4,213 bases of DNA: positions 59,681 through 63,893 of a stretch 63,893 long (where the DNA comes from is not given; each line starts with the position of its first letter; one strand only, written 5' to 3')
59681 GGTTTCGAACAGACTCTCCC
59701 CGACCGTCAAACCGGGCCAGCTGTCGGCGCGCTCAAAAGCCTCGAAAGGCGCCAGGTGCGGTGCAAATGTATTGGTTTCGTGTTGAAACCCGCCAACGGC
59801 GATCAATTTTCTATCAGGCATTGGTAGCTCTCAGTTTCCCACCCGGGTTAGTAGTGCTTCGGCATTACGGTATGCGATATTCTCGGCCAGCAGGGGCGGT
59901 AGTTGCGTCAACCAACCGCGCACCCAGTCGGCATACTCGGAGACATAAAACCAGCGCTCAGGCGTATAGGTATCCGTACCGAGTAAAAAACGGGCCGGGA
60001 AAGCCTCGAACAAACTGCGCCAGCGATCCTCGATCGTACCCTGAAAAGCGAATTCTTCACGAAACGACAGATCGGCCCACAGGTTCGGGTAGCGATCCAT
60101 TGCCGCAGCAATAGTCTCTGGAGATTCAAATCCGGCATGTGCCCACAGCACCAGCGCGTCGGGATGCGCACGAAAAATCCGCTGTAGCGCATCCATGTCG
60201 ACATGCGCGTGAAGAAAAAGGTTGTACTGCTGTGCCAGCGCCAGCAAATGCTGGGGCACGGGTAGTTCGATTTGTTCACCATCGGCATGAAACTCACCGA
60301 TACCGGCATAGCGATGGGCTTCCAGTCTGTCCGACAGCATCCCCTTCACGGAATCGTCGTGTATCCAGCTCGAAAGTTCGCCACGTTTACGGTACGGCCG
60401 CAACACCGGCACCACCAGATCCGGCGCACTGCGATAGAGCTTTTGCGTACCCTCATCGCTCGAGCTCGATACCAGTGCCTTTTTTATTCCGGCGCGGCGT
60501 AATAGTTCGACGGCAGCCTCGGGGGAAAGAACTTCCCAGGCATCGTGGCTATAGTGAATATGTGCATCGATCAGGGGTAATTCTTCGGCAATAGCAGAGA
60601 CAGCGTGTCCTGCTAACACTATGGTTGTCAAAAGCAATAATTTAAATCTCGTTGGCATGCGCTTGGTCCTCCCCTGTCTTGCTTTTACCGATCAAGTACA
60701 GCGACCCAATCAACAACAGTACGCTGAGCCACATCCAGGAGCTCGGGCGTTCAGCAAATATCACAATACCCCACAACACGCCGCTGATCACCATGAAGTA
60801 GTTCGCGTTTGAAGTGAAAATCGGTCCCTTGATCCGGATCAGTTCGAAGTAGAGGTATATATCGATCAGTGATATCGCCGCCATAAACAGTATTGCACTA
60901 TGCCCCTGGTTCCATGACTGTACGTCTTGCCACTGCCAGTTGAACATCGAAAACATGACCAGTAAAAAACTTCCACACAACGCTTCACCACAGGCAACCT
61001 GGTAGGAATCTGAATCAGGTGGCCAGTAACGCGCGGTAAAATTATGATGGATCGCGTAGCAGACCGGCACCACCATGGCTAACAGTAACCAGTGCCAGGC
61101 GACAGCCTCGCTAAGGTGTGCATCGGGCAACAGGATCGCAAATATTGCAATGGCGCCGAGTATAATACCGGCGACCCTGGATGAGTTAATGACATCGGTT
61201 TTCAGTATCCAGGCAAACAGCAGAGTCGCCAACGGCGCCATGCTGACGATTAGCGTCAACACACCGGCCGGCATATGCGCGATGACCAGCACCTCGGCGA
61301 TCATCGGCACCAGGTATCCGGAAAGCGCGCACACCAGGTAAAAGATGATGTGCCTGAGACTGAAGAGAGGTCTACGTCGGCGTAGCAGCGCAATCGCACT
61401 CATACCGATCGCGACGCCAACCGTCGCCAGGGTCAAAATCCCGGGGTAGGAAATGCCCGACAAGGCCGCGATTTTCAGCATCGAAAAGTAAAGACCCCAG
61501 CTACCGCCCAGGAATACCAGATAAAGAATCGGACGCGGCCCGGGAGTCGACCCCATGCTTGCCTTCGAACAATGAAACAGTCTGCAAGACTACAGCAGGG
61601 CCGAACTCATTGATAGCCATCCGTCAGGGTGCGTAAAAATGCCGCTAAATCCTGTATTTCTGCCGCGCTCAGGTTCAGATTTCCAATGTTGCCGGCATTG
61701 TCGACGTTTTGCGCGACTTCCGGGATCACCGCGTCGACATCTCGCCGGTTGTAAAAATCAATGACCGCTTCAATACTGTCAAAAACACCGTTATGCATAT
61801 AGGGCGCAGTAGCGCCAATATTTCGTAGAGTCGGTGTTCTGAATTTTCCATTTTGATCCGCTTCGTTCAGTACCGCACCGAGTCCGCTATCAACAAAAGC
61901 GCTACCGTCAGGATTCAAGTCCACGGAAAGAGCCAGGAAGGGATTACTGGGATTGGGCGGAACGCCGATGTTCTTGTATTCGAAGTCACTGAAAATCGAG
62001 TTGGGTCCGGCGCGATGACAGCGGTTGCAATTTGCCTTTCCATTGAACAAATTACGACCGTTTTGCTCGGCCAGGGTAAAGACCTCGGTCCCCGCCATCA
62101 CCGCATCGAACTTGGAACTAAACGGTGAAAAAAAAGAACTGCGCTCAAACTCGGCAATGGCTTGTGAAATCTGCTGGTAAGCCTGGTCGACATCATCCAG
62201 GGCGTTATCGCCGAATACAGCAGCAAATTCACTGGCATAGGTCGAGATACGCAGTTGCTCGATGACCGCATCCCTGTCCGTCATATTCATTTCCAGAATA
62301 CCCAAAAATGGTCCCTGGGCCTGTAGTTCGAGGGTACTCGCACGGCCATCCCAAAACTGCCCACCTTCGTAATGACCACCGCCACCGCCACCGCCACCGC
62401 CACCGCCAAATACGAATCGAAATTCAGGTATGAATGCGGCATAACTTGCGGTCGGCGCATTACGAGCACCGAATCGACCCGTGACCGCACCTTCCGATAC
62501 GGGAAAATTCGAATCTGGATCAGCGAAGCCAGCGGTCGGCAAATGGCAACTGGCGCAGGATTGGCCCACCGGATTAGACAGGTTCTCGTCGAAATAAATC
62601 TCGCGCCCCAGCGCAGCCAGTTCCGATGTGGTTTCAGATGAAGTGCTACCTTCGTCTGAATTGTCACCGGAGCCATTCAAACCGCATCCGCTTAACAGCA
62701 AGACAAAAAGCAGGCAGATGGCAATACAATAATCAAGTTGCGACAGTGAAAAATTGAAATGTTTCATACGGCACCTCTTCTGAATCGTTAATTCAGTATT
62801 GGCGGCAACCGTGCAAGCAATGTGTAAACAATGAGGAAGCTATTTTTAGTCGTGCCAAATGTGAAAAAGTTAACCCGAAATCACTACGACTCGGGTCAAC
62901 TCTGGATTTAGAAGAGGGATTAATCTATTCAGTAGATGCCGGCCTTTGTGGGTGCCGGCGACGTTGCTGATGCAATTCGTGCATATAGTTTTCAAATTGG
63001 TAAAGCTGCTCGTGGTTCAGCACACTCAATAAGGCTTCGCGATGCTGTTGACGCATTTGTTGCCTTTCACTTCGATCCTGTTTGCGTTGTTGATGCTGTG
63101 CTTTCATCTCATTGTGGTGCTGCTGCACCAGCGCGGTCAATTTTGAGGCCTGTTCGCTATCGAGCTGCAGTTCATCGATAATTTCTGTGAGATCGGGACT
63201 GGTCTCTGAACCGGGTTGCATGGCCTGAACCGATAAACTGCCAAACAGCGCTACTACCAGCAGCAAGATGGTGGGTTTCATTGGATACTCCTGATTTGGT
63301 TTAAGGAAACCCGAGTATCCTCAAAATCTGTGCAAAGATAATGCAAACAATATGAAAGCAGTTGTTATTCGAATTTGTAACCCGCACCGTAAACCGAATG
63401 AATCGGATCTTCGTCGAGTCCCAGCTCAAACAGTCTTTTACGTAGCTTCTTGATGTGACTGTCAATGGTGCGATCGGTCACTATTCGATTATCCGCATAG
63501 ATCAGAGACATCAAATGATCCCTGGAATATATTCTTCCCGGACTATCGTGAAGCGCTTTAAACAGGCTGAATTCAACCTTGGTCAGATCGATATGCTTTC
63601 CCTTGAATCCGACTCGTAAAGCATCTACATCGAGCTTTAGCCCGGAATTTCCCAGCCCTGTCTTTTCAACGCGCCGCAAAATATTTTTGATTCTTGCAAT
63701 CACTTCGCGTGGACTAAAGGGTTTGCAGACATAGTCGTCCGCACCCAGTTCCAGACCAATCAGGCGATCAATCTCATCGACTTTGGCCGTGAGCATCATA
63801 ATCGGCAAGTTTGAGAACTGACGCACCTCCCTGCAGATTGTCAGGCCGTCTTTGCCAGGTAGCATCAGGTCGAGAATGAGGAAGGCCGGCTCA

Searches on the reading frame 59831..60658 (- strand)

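Call 13: search_protein_families(library=pfam, proteins=[window:59831-60658:-], max_evalue=0.001)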
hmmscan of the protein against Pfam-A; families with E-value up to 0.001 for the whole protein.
window:59831-60658:- (275 aa): 1 family
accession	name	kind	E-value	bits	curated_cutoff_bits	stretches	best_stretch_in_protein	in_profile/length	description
PF04909.20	Amidohydro_2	-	2.3e-12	47.7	26.4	1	131-270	127-287/289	Amidohydrolase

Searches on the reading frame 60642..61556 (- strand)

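Call 13: search_protein_families(library=pfam, proteins=[window:60642-61556:-], max_evalue=0.001)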
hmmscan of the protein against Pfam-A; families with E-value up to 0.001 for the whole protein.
window:60642-61556:- (304 aa): 1 family
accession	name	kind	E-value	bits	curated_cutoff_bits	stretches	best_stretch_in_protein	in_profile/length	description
PF00892.27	EamA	-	2e-19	70.6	28.2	2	10-142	4-134/135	EamA-like transporter family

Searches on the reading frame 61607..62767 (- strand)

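Call 13: search_protein_families(library=pfam, proteins=[window:61607-62767:-], max_evalue=0.001)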
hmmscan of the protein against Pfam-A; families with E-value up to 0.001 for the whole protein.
window:61607-62767:- (386 aa): 4 families
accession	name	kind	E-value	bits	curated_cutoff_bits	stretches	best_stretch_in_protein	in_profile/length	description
PF03150.19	CCP_MauG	-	2e-39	136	25.6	1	49-227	2-147/149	Di-haem cytochrome c peroxidase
PF00034.26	Cytochrom_C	-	2.7e-05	25.8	21.3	0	236-381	3-89/90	Cytochrome c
PF21419.2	RoxA-like_Cyt-c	-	4.1e-05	23.5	26.7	1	311-342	4-35/39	RoxA-like, cytochrome c-like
PF13442.11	Cytochrome_CBB3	-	0.00048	20.8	27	0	235-254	4-21/68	Cytochrome C oxidase, cbb3-type, subunit III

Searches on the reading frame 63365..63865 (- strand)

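Call 13: search_protein_families(library=pfam, proteins=[window:63365-63865:-], max_evalue=0.001)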
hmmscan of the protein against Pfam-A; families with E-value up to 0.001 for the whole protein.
window:63365-63865:- (166 aa): 2 families
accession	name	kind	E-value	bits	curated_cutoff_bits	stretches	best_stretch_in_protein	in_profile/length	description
PF00486.34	Trans_reg_C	-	6.1e-18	65.1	26.2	1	89-165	1-77/77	Transcriptional regulatory protein, C terminal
PF00072.30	Response_reg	-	6e-12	46.2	30.2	1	2-60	52-111/111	Response regulator receiver domain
